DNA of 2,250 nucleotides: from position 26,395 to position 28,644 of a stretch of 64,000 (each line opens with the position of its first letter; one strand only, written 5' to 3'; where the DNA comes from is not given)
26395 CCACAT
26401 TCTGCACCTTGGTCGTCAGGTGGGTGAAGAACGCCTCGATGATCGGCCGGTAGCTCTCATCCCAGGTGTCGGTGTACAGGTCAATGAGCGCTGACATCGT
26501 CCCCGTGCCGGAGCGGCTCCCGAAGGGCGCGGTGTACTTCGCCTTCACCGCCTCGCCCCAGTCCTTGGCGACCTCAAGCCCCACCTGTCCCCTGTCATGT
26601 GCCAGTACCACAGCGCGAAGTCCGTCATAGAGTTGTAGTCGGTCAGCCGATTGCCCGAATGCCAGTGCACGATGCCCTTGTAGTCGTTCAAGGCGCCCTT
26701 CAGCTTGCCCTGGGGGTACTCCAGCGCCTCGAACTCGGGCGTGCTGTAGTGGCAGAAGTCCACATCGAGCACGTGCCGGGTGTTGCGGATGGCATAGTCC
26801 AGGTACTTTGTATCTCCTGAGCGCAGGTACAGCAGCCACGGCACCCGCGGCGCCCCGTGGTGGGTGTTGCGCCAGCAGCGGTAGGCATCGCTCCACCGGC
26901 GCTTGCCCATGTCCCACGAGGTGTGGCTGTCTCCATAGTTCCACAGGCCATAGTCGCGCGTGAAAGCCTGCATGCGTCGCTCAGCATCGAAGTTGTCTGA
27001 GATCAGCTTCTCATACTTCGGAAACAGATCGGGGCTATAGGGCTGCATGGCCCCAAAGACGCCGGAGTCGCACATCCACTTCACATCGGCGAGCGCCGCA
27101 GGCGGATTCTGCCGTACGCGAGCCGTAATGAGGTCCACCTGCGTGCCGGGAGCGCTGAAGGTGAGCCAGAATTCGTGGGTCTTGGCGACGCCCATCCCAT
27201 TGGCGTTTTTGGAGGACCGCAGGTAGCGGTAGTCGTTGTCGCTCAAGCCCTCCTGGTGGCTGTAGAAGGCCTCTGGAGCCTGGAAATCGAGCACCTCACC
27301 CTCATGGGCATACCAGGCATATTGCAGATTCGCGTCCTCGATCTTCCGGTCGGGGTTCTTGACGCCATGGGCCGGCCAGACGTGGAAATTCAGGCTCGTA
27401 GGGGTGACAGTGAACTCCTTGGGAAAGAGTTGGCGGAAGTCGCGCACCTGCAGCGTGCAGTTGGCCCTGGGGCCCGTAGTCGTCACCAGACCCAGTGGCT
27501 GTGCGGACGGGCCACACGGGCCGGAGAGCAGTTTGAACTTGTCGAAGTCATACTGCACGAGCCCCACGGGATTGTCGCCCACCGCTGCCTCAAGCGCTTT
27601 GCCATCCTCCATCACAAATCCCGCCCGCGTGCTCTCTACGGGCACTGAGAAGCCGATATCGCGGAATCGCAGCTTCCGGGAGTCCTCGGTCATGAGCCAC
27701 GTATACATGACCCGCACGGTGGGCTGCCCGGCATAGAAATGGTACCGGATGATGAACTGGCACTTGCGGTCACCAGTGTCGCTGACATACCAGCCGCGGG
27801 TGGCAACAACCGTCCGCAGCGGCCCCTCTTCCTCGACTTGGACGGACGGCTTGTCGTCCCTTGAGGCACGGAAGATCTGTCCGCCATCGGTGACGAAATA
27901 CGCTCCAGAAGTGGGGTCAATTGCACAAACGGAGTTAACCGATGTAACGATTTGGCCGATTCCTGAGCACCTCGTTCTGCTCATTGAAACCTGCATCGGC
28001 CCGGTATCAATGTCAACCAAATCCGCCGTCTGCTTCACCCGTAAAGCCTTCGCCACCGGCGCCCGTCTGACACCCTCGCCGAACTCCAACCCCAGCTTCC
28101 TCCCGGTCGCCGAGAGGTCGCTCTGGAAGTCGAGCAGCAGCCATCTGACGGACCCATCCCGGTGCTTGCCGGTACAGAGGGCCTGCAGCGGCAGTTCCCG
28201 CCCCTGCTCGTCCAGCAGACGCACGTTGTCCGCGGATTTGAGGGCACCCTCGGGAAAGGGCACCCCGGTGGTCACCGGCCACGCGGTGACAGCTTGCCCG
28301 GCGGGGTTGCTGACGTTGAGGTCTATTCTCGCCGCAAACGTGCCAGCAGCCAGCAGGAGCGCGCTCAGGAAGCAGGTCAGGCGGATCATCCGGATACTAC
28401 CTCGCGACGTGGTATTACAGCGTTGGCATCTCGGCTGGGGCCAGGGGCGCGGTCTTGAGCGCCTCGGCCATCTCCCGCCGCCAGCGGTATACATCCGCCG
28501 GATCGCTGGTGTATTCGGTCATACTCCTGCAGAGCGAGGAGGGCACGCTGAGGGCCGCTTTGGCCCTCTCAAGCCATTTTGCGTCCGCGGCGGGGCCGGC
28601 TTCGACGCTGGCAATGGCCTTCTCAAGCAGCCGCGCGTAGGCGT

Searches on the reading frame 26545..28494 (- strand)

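Call 50: search_protein_families(library=pfam, proteins=[window:26545-28494:-], max_evalue=0.00001)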
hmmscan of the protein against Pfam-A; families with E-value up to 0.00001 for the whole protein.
window:26545-28494:- (649 aa): 3 families
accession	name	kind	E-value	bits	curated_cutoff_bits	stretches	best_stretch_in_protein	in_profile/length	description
PF21345.3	PcRGLX_2nd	-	4.1e-10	39.6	23.5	1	152-286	2-142/360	PcRGLX-like protein central beta sandwich domain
PF19501.5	PcRGLX_1st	-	7.5e-09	35.7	22.1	1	73-118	18-63/83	PcRGLX-like N-terminal RIFT barrel domain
PF21346.3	PcRGLX_3rd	-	4.3e-06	26.7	23.8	1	465-583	2-124/411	PcRGLX-like protein C-terminal alpha/alpha toroid domain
